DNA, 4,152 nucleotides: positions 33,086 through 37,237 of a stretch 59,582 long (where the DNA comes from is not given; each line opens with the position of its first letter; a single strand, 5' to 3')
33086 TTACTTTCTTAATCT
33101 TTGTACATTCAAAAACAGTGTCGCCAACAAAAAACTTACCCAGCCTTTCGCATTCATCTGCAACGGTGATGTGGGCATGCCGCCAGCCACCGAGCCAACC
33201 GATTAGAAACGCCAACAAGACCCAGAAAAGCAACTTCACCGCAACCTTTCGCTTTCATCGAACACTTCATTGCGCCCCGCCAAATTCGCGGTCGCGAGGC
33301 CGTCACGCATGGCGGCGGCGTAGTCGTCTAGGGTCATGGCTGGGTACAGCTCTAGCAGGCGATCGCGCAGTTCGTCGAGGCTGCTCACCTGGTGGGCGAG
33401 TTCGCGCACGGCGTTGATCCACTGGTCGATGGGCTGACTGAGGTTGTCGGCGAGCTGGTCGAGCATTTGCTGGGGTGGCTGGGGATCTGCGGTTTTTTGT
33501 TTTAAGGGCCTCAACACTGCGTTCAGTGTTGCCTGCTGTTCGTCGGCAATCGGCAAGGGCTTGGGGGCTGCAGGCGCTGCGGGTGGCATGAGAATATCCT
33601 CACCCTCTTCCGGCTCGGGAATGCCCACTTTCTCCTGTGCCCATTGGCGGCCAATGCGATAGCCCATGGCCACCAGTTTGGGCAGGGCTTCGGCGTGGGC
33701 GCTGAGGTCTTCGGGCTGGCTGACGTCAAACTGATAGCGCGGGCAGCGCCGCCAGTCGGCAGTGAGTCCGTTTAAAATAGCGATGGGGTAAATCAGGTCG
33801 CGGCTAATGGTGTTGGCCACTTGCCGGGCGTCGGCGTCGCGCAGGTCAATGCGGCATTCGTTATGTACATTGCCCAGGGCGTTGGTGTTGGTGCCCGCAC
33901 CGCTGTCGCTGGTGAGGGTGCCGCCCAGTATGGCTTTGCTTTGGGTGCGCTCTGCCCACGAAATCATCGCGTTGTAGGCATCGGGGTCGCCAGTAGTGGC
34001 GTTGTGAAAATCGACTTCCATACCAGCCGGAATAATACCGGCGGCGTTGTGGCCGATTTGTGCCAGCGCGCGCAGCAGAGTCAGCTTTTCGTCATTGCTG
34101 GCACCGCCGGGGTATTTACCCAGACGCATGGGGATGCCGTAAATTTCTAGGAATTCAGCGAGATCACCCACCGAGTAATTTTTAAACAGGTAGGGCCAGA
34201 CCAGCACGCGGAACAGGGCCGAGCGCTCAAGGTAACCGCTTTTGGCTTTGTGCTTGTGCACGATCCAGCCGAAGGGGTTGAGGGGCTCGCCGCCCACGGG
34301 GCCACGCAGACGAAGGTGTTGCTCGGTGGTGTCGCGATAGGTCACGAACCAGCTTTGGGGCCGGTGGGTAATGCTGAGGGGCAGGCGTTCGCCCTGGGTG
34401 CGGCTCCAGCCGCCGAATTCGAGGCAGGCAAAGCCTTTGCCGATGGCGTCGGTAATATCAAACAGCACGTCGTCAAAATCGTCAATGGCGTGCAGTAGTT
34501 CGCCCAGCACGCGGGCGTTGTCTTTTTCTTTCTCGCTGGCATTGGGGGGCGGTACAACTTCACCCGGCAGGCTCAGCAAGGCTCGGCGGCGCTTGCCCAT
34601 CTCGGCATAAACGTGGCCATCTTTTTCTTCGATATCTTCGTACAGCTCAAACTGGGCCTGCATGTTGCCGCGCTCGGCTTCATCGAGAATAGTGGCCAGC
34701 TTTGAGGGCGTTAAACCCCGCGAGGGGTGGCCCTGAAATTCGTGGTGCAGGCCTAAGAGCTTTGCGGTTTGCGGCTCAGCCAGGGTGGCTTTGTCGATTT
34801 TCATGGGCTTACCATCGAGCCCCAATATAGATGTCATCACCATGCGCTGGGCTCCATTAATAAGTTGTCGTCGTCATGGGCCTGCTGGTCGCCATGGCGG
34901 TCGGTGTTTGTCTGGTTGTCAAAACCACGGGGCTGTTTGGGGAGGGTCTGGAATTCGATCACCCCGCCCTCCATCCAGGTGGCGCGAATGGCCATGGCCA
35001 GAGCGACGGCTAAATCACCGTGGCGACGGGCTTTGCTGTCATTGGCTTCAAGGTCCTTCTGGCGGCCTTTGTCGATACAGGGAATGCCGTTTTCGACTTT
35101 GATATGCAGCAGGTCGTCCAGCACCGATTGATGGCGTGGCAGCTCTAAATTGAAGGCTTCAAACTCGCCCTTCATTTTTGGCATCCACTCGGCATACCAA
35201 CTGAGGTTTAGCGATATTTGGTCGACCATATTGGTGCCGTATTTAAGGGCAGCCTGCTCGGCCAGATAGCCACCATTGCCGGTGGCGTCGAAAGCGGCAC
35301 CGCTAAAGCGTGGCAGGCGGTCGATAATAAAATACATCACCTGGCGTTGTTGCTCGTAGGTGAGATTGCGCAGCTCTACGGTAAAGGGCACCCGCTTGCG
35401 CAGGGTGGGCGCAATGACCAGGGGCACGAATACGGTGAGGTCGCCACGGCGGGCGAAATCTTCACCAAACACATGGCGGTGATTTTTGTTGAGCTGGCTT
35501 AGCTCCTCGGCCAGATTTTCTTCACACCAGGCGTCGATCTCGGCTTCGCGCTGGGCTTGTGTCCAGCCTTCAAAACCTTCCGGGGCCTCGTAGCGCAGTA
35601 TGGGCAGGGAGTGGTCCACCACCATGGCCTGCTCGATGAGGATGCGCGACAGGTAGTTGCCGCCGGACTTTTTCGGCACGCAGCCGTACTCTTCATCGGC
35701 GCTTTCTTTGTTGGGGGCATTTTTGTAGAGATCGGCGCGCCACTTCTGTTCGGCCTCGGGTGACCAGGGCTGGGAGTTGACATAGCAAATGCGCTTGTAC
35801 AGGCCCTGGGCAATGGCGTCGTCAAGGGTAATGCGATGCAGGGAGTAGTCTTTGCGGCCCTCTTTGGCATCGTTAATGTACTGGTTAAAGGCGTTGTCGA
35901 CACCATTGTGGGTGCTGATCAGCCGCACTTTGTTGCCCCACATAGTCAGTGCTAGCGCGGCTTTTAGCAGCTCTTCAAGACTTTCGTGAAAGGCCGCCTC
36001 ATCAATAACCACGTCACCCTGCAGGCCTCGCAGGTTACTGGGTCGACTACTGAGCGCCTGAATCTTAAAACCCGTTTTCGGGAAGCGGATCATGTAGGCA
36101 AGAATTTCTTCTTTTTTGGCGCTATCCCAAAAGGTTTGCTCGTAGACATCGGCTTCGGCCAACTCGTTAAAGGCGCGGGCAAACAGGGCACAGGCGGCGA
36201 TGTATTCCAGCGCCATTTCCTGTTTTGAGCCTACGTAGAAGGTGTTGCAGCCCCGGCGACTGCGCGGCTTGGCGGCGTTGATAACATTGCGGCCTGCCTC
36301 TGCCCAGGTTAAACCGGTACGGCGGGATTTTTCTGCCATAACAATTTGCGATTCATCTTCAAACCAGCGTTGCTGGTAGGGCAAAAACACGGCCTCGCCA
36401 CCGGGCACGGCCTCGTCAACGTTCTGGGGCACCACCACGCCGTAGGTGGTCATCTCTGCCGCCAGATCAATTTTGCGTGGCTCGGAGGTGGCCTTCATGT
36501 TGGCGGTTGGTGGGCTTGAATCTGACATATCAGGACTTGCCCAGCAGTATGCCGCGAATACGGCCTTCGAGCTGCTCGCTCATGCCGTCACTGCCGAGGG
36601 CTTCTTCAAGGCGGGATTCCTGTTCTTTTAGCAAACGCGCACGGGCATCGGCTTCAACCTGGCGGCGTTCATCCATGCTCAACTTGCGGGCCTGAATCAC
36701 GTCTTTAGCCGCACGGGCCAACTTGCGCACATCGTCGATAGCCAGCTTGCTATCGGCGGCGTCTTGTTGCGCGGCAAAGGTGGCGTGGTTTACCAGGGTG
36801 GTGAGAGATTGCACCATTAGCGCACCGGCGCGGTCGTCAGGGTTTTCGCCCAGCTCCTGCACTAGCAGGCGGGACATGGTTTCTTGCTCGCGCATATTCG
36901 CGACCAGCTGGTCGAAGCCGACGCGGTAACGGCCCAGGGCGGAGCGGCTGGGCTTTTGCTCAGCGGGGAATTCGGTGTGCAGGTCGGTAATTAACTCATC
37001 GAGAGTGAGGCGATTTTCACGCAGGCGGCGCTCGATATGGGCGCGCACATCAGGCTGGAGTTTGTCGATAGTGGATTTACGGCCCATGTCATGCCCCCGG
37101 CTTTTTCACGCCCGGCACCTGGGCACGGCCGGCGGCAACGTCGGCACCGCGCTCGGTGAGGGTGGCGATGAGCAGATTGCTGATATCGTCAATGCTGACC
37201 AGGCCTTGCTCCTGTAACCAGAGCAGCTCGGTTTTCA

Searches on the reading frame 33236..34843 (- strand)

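Call 32: search_protein_families(library=phrogs, proteins=[window:33236-34843:-], max_evalue=0.00001)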
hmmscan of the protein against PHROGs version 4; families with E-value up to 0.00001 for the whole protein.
window:33236-34843:- (535 aa): 6 families
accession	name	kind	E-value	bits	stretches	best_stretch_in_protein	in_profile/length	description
phrog_113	-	head and packaging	5.5e-175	585.6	1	1-531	8-519/1272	portal protein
phrog_10231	-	unknown function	7e-50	170.8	1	270-525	1-252/256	-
phrog_23254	-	unknown function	4.5e-24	86.2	1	35-147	30-141/154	-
phrog_25139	-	unknown function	4.4e-21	76.1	1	192-289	5-102/108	-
phrog_35074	-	unknown function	2e-16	60.1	1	219-435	179-384/890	-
phrog_24033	-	unknown function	2e-07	32.3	1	42-101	39-98/111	-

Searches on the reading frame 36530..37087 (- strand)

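Call 32: search_protein_families(library=phrogs, proteins=[window:36530-37087:-], max_evalue=0.00001)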
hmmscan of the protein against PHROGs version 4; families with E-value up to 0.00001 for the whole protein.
window:36530-37087:- (185 aa): 1 family
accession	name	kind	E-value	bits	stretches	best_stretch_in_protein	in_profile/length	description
phrog_426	-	head and packaging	9.1e-47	160.6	1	1-184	2-182/184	terminase small subunit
